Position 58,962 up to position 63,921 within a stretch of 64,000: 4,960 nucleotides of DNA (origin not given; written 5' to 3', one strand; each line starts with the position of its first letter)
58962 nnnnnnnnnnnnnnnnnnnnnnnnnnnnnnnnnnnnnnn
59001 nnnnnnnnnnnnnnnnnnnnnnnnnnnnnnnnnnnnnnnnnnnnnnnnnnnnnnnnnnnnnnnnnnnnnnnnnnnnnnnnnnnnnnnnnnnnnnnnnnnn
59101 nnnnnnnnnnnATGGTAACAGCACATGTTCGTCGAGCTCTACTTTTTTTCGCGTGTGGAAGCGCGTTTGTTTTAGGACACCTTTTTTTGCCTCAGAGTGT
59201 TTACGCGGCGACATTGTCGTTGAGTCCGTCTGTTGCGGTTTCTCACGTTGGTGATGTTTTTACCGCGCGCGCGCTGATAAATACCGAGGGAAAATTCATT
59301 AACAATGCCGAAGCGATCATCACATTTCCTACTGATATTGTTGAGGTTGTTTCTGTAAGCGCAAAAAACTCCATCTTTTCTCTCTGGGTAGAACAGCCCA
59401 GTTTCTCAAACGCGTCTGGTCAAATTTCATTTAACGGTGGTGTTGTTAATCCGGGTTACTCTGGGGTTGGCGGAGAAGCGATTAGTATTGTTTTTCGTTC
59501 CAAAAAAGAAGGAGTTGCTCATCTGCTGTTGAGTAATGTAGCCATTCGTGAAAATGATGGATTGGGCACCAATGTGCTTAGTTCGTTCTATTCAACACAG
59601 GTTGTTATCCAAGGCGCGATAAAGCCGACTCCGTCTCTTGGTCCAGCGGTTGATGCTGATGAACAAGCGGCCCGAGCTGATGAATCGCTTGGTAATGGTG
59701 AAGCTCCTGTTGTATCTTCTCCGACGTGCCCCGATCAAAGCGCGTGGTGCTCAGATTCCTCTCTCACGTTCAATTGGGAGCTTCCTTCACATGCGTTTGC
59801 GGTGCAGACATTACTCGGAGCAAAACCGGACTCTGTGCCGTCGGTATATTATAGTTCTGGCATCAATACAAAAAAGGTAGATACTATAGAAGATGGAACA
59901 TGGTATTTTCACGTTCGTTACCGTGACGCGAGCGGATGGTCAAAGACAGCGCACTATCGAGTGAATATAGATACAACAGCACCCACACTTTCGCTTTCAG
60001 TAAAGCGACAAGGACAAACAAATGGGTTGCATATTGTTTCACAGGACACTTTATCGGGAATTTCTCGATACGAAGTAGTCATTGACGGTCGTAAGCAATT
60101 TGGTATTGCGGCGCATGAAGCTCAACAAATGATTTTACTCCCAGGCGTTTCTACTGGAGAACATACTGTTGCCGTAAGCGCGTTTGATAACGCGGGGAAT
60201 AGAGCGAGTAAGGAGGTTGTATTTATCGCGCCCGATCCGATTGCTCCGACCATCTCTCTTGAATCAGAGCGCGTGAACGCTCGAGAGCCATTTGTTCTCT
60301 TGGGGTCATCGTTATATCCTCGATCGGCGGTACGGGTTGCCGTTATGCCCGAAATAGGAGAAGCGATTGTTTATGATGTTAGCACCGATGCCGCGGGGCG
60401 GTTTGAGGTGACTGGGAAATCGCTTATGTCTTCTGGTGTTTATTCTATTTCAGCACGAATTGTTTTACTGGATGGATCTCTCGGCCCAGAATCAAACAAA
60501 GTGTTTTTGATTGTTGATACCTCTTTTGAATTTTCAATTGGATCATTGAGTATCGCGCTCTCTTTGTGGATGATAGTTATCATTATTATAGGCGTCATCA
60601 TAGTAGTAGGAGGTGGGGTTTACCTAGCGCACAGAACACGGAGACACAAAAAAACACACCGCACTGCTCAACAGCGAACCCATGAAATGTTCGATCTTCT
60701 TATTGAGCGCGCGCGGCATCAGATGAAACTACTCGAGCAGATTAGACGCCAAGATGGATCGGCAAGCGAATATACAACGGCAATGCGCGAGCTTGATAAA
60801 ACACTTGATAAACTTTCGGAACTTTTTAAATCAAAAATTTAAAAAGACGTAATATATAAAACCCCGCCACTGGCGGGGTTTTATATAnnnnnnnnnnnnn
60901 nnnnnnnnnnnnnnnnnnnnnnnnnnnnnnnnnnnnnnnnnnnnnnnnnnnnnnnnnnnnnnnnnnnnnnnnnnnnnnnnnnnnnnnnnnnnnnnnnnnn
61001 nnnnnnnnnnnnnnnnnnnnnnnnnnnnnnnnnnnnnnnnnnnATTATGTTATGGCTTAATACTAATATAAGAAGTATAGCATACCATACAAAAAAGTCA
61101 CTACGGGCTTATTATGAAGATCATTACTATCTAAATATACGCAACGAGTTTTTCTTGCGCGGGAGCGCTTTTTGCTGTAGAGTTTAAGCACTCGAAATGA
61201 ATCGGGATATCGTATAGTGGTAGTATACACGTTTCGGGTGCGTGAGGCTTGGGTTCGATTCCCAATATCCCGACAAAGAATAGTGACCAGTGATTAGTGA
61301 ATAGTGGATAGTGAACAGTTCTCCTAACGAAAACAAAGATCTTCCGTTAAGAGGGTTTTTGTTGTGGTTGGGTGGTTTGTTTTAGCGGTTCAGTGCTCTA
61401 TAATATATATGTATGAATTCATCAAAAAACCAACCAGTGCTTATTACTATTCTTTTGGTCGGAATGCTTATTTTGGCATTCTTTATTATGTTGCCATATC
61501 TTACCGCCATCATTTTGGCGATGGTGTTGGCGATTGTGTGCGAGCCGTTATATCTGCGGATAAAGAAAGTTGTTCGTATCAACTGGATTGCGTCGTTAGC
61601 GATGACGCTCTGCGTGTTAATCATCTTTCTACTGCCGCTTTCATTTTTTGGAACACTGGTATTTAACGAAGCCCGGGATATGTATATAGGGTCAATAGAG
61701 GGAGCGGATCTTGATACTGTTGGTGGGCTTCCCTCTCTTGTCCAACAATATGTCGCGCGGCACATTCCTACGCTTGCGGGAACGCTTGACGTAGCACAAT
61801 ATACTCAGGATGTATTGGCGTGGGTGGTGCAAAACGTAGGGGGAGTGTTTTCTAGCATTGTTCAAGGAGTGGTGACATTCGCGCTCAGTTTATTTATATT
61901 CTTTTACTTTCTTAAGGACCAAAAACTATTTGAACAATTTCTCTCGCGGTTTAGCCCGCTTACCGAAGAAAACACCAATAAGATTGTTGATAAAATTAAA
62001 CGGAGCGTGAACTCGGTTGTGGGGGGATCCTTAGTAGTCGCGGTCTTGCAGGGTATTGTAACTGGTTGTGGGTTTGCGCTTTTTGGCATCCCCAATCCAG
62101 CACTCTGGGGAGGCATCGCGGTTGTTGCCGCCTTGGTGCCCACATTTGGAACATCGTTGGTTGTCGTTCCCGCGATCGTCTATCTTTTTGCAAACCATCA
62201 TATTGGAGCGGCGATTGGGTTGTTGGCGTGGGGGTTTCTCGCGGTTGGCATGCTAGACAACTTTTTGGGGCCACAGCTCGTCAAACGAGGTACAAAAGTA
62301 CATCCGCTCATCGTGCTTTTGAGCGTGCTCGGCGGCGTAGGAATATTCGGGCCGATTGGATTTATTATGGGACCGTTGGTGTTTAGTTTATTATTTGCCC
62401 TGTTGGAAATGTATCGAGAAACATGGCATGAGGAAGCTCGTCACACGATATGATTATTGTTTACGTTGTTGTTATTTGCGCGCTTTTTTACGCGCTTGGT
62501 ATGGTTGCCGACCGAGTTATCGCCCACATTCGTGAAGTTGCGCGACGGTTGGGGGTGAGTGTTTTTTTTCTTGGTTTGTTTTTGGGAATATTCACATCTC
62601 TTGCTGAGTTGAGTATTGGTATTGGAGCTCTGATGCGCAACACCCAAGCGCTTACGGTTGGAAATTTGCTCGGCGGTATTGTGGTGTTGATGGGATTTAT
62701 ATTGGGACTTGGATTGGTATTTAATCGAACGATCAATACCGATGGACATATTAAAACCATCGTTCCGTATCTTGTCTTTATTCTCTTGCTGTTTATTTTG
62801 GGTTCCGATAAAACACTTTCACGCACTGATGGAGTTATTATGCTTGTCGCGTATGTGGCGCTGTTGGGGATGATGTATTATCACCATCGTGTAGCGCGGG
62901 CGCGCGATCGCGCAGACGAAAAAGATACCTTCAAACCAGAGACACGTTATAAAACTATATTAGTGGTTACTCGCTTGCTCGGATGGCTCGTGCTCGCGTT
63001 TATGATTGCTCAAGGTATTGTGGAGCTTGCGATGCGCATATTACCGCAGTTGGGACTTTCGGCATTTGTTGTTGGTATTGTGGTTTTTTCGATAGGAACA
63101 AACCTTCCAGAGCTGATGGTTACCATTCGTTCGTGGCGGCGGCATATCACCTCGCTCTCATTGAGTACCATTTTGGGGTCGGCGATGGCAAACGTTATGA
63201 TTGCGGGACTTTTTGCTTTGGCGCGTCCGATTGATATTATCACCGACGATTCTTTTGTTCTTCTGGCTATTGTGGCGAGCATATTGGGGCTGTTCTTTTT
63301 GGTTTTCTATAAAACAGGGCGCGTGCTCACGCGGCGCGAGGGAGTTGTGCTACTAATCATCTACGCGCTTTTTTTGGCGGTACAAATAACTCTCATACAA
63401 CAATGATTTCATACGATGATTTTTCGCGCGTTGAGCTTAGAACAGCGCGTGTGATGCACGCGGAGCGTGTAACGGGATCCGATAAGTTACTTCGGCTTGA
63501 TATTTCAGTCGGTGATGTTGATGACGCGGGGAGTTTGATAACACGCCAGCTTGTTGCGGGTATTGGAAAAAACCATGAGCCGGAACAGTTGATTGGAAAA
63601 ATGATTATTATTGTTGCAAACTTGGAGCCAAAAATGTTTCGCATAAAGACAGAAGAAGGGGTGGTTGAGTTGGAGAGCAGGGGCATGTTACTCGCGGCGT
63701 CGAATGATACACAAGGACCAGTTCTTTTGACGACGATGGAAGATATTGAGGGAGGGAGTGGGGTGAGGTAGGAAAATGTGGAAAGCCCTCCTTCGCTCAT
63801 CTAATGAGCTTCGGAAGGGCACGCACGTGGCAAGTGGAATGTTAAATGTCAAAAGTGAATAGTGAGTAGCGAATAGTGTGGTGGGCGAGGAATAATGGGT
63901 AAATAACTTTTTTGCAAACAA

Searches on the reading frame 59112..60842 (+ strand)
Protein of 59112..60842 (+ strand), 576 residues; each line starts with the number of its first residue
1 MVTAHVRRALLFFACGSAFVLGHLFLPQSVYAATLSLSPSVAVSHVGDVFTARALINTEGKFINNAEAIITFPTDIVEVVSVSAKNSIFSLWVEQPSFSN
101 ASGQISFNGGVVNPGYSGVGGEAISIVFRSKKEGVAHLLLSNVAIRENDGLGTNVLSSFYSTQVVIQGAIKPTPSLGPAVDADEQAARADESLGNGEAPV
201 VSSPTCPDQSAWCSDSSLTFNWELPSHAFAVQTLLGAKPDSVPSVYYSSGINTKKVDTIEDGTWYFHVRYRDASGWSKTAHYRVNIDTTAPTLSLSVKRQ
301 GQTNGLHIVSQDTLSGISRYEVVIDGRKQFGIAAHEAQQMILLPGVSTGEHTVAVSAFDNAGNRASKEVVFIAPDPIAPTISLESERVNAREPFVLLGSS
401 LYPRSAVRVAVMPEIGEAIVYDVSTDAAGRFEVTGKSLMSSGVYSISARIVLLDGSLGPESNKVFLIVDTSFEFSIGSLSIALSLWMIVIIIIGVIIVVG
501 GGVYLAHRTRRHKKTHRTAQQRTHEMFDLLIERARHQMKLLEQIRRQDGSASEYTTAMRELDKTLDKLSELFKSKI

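Call 8: search_protein_families(library=pfam, proteins=[window:59112-60842:+], max_evalue=0.00001)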
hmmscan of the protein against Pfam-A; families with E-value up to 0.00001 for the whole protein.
window:59112-60842:+ (576 aa): 1 family
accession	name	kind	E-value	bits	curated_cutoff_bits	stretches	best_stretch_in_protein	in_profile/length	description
PF19077.6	Big_13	-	5e-09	37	27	0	255-288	68-102/102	Bacterial Ig-like domain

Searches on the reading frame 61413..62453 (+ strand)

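Call 17: search_protein_families(library=pfam, proteins=[window:61413-62453:+], max_evalue=0.01)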
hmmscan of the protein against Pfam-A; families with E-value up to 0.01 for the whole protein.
window:61413-62453:+ (346 aa): 1 family
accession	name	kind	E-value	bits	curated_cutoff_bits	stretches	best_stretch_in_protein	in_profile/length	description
PF01594.21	AI-2E_transport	-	1.2e-49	169.8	34.3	1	11-334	4-326/327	AI-2E family transporter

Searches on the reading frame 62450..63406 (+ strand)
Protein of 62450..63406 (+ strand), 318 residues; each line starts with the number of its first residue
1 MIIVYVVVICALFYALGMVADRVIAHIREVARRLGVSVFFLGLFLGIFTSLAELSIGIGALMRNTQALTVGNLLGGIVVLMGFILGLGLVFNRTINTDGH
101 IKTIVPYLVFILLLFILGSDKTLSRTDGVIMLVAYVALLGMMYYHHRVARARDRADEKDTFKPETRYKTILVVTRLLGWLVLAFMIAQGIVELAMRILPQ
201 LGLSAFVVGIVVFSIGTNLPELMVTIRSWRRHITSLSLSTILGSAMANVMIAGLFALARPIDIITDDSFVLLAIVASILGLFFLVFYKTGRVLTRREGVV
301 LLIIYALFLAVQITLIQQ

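Call 17: search_protein_families(library=pfam, proteins=[window:62450-63406:+], max_evalue=0.01)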
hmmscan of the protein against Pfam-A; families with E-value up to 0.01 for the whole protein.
window:62450-63406:+ (318 aa): 2 families
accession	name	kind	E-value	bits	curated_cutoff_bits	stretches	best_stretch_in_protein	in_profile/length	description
PF01699.29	Na_Ca_ex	-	1.1e-32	113.5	24.9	2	177-313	7-150/151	Sodium/calcium exchanger protein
PF11120.13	CBP_BcsF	-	0.00061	20.1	23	1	3-34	6-38/60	Cellulose biosynthesis protein BcsF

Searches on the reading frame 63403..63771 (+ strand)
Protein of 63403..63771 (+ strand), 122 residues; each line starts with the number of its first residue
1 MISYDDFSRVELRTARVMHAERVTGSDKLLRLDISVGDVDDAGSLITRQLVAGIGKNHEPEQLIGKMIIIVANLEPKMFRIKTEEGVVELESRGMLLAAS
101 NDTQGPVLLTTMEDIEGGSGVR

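Call 17: search_protein_families(library=pfam, proteins=[window:63403-63771:+], max_evalue=0.01)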
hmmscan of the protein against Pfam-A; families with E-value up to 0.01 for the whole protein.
window:63403-63771:+ (122 aa): 1 family
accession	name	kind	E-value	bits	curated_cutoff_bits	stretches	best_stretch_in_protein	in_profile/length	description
PF01588.26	tRNA_bind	-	6e-17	62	27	1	12-118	1-94/96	Putative tRNA binding domain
